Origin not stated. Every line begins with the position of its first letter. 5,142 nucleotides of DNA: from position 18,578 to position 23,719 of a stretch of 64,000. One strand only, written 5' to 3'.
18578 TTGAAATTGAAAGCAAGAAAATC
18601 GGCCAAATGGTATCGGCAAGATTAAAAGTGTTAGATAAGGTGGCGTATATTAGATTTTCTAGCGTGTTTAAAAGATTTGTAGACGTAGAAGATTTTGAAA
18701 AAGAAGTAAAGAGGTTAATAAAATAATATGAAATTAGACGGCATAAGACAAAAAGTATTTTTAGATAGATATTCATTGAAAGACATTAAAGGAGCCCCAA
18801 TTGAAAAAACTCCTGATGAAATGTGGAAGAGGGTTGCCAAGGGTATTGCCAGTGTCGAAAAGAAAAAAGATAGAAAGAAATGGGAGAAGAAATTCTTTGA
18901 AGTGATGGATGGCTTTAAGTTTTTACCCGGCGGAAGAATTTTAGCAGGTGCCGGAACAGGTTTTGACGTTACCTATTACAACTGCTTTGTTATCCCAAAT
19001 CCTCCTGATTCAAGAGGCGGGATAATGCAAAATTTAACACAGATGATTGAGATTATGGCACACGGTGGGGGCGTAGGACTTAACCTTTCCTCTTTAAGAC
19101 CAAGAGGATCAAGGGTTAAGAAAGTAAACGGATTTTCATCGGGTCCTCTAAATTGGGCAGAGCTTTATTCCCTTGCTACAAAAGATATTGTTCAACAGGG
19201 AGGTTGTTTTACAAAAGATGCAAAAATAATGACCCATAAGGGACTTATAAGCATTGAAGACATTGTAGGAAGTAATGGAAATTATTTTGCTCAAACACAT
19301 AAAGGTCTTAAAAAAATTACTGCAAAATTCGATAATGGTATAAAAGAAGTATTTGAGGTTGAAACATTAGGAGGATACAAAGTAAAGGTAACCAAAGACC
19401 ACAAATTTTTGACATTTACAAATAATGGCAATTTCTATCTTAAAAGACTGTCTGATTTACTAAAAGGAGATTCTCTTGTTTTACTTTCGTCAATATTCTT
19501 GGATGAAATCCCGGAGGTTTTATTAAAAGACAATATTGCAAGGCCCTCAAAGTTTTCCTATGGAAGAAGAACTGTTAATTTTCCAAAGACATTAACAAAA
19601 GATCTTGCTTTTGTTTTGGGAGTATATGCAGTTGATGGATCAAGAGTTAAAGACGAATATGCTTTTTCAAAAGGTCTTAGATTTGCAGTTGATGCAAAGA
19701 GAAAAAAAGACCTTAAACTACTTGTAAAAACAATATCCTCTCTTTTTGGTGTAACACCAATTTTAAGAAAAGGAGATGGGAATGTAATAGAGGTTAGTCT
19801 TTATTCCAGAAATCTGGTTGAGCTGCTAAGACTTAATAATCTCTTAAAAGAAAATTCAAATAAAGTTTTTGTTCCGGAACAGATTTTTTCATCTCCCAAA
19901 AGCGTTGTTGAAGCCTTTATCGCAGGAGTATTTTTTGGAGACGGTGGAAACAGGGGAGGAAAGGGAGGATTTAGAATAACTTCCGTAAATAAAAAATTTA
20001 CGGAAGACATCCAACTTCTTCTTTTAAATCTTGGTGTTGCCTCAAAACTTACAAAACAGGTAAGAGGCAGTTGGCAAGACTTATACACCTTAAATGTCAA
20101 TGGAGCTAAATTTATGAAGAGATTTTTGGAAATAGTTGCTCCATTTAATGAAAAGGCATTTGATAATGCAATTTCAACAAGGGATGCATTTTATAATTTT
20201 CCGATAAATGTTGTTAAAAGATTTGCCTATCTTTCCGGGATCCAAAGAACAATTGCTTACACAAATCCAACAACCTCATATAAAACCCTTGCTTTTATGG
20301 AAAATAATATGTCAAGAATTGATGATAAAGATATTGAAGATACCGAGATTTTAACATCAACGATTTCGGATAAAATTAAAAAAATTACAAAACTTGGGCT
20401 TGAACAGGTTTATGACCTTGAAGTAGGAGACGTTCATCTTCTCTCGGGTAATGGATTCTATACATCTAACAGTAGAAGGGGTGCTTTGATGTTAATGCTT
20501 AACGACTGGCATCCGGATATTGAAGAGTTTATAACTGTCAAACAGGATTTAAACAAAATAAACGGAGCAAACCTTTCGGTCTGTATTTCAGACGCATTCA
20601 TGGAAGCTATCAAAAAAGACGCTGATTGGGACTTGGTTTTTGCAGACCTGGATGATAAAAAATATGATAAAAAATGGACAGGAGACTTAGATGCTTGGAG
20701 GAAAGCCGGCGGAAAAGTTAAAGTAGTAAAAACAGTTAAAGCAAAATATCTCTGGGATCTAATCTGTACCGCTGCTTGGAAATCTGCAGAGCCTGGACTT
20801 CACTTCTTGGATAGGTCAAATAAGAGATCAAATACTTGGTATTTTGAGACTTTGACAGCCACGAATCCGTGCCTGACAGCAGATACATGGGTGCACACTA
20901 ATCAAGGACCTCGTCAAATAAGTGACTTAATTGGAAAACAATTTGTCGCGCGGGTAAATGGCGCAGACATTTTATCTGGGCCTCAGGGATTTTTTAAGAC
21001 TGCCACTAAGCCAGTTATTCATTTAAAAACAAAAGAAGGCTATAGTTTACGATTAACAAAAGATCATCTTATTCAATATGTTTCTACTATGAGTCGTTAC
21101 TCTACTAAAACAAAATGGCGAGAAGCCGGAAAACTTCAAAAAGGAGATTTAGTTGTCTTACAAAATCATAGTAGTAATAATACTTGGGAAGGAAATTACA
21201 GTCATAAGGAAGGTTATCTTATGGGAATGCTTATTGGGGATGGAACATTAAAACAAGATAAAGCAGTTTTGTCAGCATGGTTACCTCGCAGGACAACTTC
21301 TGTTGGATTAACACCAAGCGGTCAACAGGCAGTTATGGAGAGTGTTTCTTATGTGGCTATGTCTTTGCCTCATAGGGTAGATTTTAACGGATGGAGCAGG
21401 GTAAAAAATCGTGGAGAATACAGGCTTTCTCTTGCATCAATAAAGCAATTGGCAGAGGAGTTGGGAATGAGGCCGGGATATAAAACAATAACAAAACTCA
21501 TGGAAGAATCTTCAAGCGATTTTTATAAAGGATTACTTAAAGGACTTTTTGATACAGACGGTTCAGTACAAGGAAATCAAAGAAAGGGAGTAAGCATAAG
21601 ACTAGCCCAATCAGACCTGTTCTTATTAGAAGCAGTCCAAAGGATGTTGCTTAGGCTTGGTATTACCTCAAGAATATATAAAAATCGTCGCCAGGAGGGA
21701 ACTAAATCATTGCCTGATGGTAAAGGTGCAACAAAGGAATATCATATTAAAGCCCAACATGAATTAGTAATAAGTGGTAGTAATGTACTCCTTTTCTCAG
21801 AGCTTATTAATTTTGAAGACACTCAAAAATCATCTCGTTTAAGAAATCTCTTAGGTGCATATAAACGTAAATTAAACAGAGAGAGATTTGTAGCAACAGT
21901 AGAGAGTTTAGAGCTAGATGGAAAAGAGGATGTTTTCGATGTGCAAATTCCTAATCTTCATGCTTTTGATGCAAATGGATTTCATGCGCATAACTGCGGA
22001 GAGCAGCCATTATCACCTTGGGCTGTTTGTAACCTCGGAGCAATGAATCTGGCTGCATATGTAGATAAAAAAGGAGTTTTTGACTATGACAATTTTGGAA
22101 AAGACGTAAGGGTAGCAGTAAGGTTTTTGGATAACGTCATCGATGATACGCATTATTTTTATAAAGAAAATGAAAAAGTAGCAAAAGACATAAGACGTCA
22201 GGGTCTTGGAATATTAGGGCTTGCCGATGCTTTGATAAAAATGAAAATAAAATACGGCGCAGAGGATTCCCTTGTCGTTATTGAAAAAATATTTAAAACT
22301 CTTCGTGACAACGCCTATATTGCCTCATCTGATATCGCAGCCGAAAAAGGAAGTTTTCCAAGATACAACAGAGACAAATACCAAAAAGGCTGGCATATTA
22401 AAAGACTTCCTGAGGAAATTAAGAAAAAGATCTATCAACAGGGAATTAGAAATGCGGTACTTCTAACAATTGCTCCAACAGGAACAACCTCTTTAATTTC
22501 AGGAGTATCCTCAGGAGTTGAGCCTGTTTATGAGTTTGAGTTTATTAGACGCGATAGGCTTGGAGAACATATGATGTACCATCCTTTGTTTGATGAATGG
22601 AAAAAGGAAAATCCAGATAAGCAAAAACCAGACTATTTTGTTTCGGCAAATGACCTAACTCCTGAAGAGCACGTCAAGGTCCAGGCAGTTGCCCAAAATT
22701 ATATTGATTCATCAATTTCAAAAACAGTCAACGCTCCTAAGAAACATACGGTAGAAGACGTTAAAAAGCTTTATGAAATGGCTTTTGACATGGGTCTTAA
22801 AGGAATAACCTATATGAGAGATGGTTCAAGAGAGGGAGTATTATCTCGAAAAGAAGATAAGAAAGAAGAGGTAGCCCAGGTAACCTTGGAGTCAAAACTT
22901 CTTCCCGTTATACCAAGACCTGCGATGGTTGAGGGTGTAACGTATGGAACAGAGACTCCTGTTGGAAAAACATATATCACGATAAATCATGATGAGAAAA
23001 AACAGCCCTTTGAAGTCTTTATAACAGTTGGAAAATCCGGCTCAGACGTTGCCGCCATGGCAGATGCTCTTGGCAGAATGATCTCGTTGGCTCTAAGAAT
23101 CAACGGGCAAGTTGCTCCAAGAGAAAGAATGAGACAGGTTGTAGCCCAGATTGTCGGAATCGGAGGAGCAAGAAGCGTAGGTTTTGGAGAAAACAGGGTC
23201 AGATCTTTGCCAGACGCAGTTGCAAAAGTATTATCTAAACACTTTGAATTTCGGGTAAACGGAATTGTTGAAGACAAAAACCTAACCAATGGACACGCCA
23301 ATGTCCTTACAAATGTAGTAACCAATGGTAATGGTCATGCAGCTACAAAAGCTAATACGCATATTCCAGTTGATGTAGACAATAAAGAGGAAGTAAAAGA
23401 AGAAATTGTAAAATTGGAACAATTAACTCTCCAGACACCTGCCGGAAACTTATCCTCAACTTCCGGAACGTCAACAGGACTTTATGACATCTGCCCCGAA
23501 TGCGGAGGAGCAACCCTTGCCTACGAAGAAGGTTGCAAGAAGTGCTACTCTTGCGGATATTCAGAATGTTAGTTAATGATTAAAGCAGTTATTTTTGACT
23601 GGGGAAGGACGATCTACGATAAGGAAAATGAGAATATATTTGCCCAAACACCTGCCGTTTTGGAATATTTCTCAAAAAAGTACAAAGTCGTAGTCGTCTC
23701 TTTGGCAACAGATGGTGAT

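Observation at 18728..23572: Class II RNR (NrdJ) carrying two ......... inteins, one splitting the catalytic NPCGE motif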

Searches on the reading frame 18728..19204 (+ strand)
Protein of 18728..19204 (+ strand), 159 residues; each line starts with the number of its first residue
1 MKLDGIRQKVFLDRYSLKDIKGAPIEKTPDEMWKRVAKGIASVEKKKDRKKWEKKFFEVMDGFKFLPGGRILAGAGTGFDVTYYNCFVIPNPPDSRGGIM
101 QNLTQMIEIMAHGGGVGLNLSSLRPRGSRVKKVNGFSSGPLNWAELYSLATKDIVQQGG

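Call 57: search_protein_families(library=ncbifam, proteins=[window:18728-19204:+], max_evalue=0.001)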
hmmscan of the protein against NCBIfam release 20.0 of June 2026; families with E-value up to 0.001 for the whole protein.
seq(159 aa): 19 families
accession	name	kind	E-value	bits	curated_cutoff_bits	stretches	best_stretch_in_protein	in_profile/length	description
NF005991.0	PRK08115.1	equivalog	3e-35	121.4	854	1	19-159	121-261/858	vitamin B12-dependent ribonucleotide reductase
TIGR02504.1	NrdJ_Z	equivalog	1.7e-29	102.8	399.95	1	9-158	3-153/606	adenosylcobalamin-dependent ribonucleoside-diphosphate reductase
NF006417.0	PRK08665.1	equivalog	3.8e-28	98.2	961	1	2-159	11-168/759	vitamin B12-dependent ribonucleotide reductase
TIGR02506.1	NrdE_NrdA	equivalog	1.6e-21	76.4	341.05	1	9-151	5-146/616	ribonucleoside-diphosphate reductase subunit alpha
NF005010.0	PRK06406.1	subfamily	3.3e-19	68.6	1125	1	45-159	212-323/771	vitamin B12-dependent ribonucleotide reductase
NF005483.0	PRK07088.1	equivalog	1.5e-14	53.2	1214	1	9-150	164-302/764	ribonucleoside-diphosphate reductase subunit alpha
NF009028.0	PRK12364.1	equivalog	7.5e-14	50.7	1377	1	10-148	243-377/842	ribonucleoside-diphosphate reductase subunit alpha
NF005101.0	PRK06539.1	equivalog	1.1e-13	50.1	988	1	10-144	155-284/822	ribonucleoside-diphosphate reductase subunit alpha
NF006279.0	PRK08447.1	equivalog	6e-13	48.1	1082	1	9-141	143-270/789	ribonucleoside-diphosphate reductase subunit alpha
NF005401.0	PRK06948.1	subfamily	7.9e-13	47.9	906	1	5-133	15-141/604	ribonucleotide reductase-like protein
NF006577.0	PRK09102.1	equivalog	2.2e-11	42.7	620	1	29-156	44-162/604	ribonucleoside-diphosphate reductase subunit alpha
NF005544.0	PRK07207.1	equivalog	2.7e-09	35.4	965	1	10-158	303-444/965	ribonucleoside-diphosphate reductase subunit alpha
NF006665.0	PRK09209.1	equivalog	8.8e-09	34.2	1057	1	10-145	163-295/761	ribonucleoside-diphosphate reductase subunit alpha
NF009029.0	PRK12365.1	equivalog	5e-07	28.1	1350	1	11-146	386-516/1046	ribonucleoside-diphosphate reductase subunit alpha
TIGR04170.1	RNR_1b_NrdE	exception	2.5e-05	22.7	750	1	64-144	142-221/698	class 1b ribonucleoside-diphosphate reductase subunit alpha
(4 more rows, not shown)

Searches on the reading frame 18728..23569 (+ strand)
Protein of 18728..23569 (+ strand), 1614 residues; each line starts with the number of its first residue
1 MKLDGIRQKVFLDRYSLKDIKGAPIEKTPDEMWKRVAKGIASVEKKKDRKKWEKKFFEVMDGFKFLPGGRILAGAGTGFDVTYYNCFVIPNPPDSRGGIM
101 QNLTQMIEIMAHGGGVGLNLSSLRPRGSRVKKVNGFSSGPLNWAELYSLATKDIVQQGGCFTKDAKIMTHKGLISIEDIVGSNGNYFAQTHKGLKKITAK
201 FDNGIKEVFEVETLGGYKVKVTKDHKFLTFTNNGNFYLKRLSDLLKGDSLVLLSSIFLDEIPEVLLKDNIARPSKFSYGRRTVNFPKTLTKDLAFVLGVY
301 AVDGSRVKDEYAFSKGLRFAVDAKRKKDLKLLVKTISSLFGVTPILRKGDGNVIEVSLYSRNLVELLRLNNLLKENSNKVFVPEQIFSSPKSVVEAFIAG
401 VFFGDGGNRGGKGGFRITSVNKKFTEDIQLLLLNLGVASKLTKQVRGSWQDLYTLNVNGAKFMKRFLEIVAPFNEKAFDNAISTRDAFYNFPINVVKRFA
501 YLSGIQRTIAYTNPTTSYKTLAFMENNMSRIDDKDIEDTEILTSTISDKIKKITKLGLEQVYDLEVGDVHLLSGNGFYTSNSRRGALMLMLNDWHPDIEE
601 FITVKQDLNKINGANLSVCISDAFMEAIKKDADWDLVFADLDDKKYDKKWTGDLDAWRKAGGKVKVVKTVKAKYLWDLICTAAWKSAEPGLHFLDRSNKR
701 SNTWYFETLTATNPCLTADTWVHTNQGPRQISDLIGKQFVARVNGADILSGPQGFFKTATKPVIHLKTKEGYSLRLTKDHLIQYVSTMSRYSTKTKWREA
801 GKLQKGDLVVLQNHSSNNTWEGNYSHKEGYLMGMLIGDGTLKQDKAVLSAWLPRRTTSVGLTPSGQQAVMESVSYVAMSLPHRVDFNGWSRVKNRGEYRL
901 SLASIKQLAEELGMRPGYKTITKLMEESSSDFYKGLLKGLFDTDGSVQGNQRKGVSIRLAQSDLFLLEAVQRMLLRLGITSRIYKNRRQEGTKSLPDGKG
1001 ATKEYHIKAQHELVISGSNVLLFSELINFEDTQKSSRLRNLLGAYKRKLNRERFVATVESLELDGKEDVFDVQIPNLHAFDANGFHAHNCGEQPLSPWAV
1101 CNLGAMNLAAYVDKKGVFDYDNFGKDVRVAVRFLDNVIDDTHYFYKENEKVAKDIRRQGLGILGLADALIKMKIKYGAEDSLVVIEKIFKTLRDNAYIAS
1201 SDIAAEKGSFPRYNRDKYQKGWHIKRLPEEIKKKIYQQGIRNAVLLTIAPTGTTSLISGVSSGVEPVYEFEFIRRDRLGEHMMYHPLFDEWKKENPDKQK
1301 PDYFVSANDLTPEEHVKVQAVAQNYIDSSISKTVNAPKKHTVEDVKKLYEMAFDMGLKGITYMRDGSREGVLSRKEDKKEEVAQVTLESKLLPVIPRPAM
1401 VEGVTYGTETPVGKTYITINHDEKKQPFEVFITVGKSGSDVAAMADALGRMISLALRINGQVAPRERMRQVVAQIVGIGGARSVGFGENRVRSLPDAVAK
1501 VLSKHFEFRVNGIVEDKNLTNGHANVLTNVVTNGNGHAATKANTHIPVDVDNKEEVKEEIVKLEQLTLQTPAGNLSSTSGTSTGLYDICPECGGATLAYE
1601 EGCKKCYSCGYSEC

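Call 4: search_protein_families(library=pfam, proteins=[window:18728-23569:+], max_evalue=0.01)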
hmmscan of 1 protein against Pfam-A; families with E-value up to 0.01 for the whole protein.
window:18728-23569:+ (1614 aa): 8 families
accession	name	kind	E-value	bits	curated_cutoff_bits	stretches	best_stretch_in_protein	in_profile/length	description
PF02867.20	Ribonuc_red_lgC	-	6.5e-111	372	23.9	2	581-1363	74-523/523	Ribonucleotide reductase, barrel domain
PF14528.11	LAGLIDADG_3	-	3e-37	127.2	22.5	2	932-1027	2-81/82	LAGLIDADG-like domain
PF14890.11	Intein_splicing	-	6.4e-25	88.2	35.8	2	187-570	28-144/155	Intein splicing domain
PF00317.26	Ribonuc_red_lgN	-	3.3e-18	65.9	28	1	8-78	8-75/77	Ribonucleotide reductase, all-alpha domain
PF12637.14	TSCPD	-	1.3e-14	54.6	22.8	1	1411-1505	12-87/88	TSCPD domain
PF05204.19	Hom_end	-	3.6e-06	27.5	21.1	0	382-461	2-88/110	Homing endonuclease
PF01079.26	Hint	-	4.5e-06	26.8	29.7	1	713-817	11-122/213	Hint module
PF13403.11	Hint_2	-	0.0079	17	28.4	0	714-735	1-22/147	Hint domain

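Call 9: list_cluster_members(proteins=[window:18728-23569:+, window:18277-18723:+, window:16343-17413:+])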
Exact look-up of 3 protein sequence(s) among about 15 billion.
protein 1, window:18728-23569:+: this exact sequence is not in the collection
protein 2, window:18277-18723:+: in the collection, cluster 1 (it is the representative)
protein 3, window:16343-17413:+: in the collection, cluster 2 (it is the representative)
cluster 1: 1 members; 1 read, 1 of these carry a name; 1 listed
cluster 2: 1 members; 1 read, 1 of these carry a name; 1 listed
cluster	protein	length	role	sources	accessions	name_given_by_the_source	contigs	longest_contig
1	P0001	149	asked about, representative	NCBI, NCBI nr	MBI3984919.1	MAG: transcriptional repressor NrdR [Candidatus Levybacteria bacterium] | transcriptional repressor NrdR [Candidatus Levybacteria bacterium]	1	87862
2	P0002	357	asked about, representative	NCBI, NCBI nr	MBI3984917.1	MAG: type I glyceraldehyde-3-phosphate dehydrogenase [Candidatus Levybacteria bacterium] | type I glyceraldehyde-3-phosphate dehydrogenase [Candidatus Levybacteria bacterium]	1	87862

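Call 10: find_homologous_proteins(query=window:18728-23569:+, max_evalue=1e-10)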
Query window:18728-23569:+ (1614 aa): 862 proteins with E <= 1e-10 among 8000 candidates; the best 120 are listed.
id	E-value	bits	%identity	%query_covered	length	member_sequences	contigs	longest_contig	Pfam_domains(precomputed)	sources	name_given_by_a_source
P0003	0.0e+0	2402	85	66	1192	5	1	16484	PF02867.21,PF00317.27,PF14528.12,PF12637.15,PF14890.12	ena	-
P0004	0.0e+0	2176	79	64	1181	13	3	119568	PF02867.21,PF00317.27,PF14528.12,PF12637.15,PF14890.12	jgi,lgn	jgi:ribonucleoside-diphosphate reductase alpha chain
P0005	0.0e+0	2176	76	66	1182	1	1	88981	PF02867.21,PF00317.27,PF14528.12,PF12637.15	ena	-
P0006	0.0e+0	2173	78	64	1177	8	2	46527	PF02867.21,PF00317.27,PF14528.12,PF12637.15,PF14890.12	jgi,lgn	jgi:ribonucleoside-diphosphate reductase alpha chain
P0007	0.0e+0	2085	77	64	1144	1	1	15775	PF02867.21,PF00317.27,PF14528.12,PF12637.15,PF14890.12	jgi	jgi:ribonucleoside-diphosphate reductase alpha chain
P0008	0.0e+0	1902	55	100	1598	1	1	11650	PF02867.21,PF00317.27,PF14528.12,PF12637.15,PF14890.12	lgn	-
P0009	0.0e+0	1896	67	65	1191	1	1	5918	PF02867.21,PF00317.27,PF14528.12,PF12637.15,PF14890.12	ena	-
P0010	0.0e+0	1832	53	100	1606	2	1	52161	PF02867.21,PF00317.27,PF14528.12,PF12637.15,PF14890.12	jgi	-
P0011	0.0e+0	1779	65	44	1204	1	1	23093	PF02867.21,PF00317.27,PF14528.12,PF12637.15,PF14890.12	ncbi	-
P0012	0.0e+0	1771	61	45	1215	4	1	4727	PF02867.21,PF00317.27,PF14528.12,PF12637.15,PF14890.12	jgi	-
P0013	0.0e+0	1751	64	64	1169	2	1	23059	PF02867.21,PF00317.27,PF14528.12,PF12637.15,PF14890.12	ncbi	-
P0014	0.0e+0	1730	64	64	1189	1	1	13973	PF02867.21,PF00317.27,PF14528.12,PF12637.15,PF14890.12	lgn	-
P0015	0.0e+0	1724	51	100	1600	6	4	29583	PF02867.21,PF00317.27,PF14528.12,PF12637.15,PF14890.12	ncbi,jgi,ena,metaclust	metaclust:\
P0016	0.0e+0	1719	64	64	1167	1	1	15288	PF02867.21,PF00317.27,PF14528.12,PF12637.15,PF14890.12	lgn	-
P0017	0.0e+0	1705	65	58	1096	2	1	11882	PF02867.21,PF00317.27,PF14528.12,PF12637.15,PF14890.12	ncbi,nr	ncbi:MAG TPA: LAGLIDADG family homing endonuclease, partial [Methylomirabilota bacterium]|nr:LAGLIDA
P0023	0.0e+0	1665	50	100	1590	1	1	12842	PF02867.21,PF00317.27,PF14528.12,PF12637.15,PF14890.12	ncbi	-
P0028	0.0e+0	1619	65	46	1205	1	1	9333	PF02867.21,PF00317.27,PF14528.12,PF12637.15,PF14890.12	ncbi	-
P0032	0.0e+0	1560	63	46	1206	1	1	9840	PF02867.21,PF00317.27,PF14528.12,PF12637.15,PF14890.12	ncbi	-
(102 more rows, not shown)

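Call 31: find_encoding_contigs(protein=P0003, flank=4000, max_places=2)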
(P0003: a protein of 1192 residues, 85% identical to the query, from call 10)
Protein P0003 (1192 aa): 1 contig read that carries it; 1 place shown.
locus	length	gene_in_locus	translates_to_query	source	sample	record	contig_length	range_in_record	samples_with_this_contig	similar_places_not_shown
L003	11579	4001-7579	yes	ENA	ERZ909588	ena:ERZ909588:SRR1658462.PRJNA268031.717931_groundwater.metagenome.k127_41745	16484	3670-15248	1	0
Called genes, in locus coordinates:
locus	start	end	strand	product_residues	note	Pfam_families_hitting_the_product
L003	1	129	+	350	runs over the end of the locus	PF00162:PGK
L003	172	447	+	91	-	-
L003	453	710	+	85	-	PF15738:YafQ_toxin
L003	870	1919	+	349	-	PF00044:Gp_dh_N, PF02800:Gp_dh_C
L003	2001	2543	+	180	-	PF18915:DUF5667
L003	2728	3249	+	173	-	PF22811:Zn_ribbon_NrdR, PF03477:ATP-cone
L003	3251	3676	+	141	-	PF22091:DUF6941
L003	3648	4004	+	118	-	-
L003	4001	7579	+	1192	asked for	PF00317:Ribonuc_red_lgN, PF02867:Ribonuc_red_lgC, PF14890:Intein_splicing, PF14528:LAGLIDADG_3, PF12637:TSCPD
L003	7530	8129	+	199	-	PF01923:Cob_adeno_trans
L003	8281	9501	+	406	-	-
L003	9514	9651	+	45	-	-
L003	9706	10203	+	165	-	-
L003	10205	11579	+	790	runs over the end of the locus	PF26449:DUF8128, PF10412:TrwB_AAD_bind (faint), PF12696:TraG-D_C (faint)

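Call 42: find_encoding_contigs(protein=P0001, flank=6000, max_places=2)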
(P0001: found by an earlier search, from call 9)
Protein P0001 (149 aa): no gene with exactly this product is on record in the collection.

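Call 60: list_cluster_members(proteins=[P0015, P0028, P0023, P0032, P0003, P0123, P0011, P0008, P0010, P0125])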
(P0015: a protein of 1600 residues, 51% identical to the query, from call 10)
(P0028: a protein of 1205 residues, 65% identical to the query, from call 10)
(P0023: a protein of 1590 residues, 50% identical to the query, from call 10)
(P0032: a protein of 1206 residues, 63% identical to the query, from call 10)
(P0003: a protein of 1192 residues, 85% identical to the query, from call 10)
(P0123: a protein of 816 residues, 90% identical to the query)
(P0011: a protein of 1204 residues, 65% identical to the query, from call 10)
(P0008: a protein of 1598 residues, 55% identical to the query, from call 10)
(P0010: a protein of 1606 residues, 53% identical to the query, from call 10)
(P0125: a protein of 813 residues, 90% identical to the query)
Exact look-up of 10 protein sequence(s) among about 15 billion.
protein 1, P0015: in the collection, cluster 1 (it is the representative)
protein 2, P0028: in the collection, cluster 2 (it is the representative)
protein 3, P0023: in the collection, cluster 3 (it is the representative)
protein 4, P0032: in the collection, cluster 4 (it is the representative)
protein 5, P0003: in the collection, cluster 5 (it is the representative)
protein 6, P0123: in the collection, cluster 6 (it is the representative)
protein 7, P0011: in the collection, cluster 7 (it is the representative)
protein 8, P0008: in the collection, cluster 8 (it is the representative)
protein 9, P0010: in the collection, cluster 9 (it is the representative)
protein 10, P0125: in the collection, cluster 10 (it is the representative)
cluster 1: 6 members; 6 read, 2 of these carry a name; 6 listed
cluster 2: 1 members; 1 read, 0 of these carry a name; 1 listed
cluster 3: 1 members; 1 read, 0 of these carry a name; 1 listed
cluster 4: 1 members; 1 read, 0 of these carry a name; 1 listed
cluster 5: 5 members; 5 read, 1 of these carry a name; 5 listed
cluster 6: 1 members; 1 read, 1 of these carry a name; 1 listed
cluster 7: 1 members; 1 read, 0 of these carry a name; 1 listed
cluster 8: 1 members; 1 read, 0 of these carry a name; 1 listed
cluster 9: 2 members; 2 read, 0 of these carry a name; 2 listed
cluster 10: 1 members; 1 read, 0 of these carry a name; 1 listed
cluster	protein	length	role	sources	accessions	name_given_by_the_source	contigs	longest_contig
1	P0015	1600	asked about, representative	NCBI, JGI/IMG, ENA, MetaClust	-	\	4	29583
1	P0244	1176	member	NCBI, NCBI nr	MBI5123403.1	hypothetical protein HZA75_06115 [Candidatus Roizmanbacteria bacterium] | hypothetical protein [Candidatus Roizmanbacteria bacterium]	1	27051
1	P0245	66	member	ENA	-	-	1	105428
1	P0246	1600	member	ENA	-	-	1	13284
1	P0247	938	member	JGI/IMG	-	-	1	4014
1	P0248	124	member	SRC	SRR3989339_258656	-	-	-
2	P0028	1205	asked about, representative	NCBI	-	-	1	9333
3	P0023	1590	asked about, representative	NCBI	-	-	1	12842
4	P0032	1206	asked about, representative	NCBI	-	-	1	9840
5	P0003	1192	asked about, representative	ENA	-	-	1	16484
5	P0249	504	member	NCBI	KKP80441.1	MAG: Ribonucleoside-diphosphate reductase, partial [Candidatus Levybacteria bacterium ...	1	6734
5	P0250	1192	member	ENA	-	-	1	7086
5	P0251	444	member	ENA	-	-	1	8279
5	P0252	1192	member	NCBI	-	-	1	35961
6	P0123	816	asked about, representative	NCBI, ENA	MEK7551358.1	MAG: adenosylcobalamin-dependent ribonucleoside-diphosphate reductase [Patescibacteria ...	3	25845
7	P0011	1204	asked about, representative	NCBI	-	-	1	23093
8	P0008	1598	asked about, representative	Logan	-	-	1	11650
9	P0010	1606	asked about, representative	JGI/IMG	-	-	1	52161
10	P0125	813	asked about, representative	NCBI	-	-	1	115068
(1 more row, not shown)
